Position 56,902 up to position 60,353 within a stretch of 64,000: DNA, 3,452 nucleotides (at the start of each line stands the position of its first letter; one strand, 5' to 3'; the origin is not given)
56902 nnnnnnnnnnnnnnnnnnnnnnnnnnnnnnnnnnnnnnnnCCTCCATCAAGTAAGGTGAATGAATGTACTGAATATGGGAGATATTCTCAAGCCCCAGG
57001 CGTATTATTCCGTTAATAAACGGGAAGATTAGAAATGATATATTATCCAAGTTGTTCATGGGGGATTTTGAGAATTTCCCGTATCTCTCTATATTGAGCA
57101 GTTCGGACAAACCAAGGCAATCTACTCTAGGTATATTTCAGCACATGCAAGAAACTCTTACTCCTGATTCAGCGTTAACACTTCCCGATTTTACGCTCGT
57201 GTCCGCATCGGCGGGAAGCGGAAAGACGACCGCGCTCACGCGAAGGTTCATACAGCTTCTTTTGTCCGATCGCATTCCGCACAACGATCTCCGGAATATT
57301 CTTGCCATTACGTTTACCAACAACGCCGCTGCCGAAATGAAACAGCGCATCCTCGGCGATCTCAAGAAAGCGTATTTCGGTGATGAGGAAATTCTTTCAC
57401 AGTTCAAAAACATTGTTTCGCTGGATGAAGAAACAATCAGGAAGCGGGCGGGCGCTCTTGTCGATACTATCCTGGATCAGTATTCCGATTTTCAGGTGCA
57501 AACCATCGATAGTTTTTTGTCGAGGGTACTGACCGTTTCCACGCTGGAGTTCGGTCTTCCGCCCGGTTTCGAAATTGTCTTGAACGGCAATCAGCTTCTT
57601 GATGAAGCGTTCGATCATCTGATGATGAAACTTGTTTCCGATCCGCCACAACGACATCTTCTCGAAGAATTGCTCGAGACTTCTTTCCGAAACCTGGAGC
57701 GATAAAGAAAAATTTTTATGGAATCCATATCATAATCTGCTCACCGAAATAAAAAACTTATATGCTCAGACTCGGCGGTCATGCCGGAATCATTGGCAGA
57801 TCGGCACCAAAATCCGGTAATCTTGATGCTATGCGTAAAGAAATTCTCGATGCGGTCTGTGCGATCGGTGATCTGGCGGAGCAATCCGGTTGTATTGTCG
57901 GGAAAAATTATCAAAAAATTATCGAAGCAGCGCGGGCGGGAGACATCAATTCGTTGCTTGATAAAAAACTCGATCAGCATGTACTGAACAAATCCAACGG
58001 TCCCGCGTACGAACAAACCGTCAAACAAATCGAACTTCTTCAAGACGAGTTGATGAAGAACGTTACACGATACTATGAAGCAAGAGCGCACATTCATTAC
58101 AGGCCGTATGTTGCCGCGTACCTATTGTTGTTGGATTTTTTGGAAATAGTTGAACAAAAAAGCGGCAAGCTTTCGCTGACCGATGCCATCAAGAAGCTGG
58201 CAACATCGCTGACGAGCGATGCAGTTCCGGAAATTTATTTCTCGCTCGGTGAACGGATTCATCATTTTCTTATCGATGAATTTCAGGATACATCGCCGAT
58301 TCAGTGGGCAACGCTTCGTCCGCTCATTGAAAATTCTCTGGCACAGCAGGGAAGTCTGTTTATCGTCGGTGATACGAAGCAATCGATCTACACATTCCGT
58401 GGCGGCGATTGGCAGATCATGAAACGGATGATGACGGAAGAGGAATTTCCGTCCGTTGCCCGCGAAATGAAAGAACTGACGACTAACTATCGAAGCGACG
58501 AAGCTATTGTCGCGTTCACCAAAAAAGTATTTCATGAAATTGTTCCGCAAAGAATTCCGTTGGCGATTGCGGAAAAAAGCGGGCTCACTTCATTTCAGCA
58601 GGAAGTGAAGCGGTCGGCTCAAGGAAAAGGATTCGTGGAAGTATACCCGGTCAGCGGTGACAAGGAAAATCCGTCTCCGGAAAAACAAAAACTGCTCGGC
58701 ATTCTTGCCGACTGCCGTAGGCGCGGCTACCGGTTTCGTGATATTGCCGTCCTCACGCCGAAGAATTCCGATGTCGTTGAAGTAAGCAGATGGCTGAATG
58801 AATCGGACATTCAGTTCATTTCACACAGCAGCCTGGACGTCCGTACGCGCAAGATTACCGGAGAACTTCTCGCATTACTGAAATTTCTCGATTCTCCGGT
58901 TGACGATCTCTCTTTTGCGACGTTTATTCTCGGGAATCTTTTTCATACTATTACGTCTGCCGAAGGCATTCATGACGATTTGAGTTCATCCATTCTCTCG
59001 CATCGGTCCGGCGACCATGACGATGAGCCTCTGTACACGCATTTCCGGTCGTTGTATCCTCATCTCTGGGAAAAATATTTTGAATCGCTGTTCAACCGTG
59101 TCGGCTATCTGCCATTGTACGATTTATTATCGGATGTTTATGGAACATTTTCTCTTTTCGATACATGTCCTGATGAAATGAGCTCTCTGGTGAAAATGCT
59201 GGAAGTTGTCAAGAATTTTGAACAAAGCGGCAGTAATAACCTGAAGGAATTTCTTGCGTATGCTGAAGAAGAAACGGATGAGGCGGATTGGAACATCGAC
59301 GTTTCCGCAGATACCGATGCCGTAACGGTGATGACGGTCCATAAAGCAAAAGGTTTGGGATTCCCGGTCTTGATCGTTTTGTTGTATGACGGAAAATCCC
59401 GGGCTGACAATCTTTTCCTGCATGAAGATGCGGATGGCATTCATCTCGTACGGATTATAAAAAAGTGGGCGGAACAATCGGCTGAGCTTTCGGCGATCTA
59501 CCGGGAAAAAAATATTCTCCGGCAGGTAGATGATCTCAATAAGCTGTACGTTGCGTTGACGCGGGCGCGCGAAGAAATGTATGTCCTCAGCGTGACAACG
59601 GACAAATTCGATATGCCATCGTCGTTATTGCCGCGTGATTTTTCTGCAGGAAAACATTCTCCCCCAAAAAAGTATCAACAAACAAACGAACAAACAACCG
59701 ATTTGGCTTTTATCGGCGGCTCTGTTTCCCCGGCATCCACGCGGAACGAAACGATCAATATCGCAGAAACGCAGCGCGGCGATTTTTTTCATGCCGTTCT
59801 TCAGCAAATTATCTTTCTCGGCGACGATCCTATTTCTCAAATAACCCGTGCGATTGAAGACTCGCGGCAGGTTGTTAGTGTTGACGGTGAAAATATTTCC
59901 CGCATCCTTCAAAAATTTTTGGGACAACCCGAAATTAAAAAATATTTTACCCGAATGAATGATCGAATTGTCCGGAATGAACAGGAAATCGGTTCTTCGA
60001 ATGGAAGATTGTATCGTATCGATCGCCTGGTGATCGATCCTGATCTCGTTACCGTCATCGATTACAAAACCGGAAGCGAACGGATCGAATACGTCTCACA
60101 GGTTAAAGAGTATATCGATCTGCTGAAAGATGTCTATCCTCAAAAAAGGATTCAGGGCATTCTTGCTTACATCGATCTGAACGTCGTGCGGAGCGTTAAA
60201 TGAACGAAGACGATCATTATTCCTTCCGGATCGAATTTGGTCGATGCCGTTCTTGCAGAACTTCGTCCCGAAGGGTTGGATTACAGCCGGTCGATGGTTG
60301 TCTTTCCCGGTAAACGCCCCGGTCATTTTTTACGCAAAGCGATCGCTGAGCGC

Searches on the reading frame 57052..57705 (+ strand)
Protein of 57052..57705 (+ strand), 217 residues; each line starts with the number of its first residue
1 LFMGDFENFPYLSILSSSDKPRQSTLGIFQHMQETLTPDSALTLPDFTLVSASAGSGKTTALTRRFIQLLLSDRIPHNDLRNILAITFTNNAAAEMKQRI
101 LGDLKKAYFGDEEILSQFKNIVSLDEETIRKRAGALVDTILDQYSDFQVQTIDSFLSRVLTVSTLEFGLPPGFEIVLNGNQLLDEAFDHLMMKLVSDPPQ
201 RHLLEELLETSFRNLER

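Call 11: search_protein_families(library=pfam, proteins=[window:57052-57705:+], max_evalue=0.01)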
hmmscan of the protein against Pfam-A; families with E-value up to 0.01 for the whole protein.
window:57052-57705:+ (217 aa): 4 families
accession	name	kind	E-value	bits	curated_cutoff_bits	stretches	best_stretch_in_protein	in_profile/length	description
PF00580.27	UvrD-helicase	-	3.7e-21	76.5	23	1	48-204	16-116/271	UvrD/REP helicase N-terminal domain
PF13245.12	AAA_19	-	6.4e-08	33.3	25.1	1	46-160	12-115/134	AAA domain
PF25199.1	nSTAND_NTPase5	-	0.00072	19.8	34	1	28-70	24-66/145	Novel STAND NTPase 5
PF13173.12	AAA_14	-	0.0083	16.6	27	0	56-154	13-98/129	AAA domain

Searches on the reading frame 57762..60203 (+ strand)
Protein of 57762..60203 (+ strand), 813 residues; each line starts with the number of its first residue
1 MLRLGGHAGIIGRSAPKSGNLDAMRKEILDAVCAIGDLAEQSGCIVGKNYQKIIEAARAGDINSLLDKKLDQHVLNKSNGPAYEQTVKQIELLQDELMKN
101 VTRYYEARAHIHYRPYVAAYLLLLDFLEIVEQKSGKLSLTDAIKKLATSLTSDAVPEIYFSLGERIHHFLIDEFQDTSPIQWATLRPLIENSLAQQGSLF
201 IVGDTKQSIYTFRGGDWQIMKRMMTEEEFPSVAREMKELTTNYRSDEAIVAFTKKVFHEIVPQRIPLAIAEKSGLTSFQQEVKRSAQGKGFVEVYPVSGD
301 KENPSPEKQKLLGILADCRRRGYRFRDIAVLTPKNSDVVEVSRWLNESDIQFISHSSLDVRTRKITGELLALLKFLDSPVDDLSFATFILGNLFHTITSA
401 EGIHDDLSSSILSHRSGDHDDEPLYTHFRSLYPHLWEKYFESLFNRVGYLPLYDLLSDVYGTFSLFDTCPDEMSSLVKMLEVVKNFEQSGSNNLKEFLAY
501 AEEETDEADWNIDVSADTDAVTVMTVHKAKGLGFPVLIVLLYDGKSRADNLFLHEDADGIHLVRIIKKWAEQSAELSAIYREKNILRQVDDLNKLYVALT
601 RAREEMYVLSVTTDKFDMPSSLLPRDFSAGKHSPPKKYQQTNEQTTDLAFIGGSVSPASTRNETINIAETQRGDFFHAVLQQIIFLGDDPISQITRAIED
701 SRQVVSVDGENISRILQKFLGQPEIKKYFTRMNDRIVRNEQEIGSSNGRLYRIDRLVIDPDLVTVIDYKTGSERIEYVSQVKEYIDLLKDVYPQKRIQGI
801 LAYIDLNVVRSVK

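Call 11: search_protein_families(library=pfam, proteins=[window:57762-60203:+], max_evalue=0.01)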
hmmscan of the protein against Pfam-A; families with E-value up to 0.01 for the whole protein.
window:57762-60203:+ (813 aa): 6 families
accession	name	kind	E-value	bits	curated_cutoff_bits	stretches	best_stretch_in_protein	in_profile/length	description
PF13361.12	UvrD_C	-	1.3e-23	84.5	25.6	2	473-609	241-346/350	UvrD-like helicase C-terminal domain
PF00580.27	UvrD-helicase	-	2.1e-20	74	23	1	65-223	115-266/271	UvrD/REP helicase N-terminal domain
PF13538.12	UvrD_C_2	-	1.6e-07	31.5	27.4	0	591-608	34-51/52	UvrD-like helicase C-terminal domain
PF12705.13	PDDEXK_1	-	2.7e-06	28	22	1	668-806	33-189/247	PD-(D/E)XK nuclease superfamily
PF13087.12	AAA_12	-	0.0002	21.4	27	0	219-346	5-130/195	AAA domain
PF13245.12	AAA_19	-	0.00095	19.8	25.1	1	167-213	92-134/134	AAA domain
